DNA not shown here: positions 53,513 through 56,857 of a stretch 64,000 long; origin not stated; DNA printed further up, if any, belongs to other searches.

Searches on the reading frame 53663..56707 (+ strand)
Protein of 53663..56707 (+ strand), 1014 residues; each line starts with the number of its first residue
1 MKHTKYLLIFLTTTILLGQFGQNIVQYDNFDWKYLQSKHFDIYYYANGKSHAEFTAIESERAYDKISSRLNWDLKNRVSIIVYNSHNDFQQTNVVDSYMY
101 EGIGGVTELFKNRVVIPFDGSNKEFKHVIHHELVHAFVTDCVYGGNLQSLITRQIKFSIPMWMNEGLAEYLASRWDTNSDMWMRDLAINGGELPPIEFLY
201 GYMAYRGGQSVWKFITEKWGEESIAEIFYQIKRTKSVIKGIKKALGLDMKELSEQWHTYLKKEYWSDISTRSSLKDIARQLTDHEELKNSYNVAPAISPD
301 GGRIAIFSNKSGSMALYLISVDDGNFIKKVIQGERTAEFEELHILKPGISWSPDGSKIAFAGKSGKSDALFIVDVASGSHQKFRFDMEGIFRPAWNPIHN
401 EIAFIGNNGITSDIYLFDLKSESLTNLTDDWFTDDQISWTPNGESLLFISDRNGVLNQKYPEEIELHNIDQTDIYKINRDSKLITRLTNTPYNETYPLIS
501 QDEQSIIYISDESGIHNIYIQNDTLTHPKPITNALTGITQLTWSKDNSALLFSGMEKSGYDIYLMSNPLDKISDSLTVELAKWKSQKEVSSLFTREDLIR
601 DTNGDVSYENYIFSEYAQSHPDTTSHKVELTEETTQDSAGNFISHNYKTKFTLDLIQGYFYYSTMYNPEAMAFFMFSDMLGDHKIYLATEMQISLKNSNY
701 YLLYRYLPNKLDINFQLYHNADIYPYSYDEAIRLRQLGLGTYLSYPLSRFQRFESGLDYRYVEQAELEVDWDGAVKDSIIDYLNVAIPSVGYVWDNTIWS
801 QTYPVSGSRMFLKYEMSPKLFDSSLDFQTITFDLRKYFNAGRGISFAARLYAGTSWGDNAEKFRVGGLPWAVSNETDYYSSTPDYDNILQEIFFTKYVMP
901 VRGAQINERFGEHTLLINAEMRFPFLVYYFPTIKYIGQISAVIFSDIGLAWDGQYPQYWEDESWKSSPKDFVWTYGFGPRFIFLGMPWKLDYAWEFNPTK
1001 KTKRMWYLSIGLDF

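Call 70: search_protein_families(library=pfam, proteins=[window:53663-56707:+], max_evalue=0.00001)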
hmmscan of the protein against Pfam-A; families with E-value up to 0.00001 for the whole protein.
window:53663-56707:+ (1014 aa): 4 families
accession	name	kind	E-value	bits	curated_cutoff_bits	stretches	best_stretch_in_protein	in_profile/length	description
PF07676.18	PD40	-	1.8e-25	88.7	20.9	0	485-520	2-38/38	WD40-like Beta Propeller Repeat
PF13485.12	Peptidase_MA_2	-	4.7e-11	43.3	32.4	1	73-261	16-200/201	Peptidase MA superfamily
PF00930.27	DPPIV_N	-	1.7e-07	30.8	22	0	252-361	13-118/354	Dipeptidyl peptidase IV (DPP IV) N-terminal region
PF01103.29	Omp85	-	9.1e-07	29.1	24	1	710-1014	35-325/325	Omp85 superfamily domain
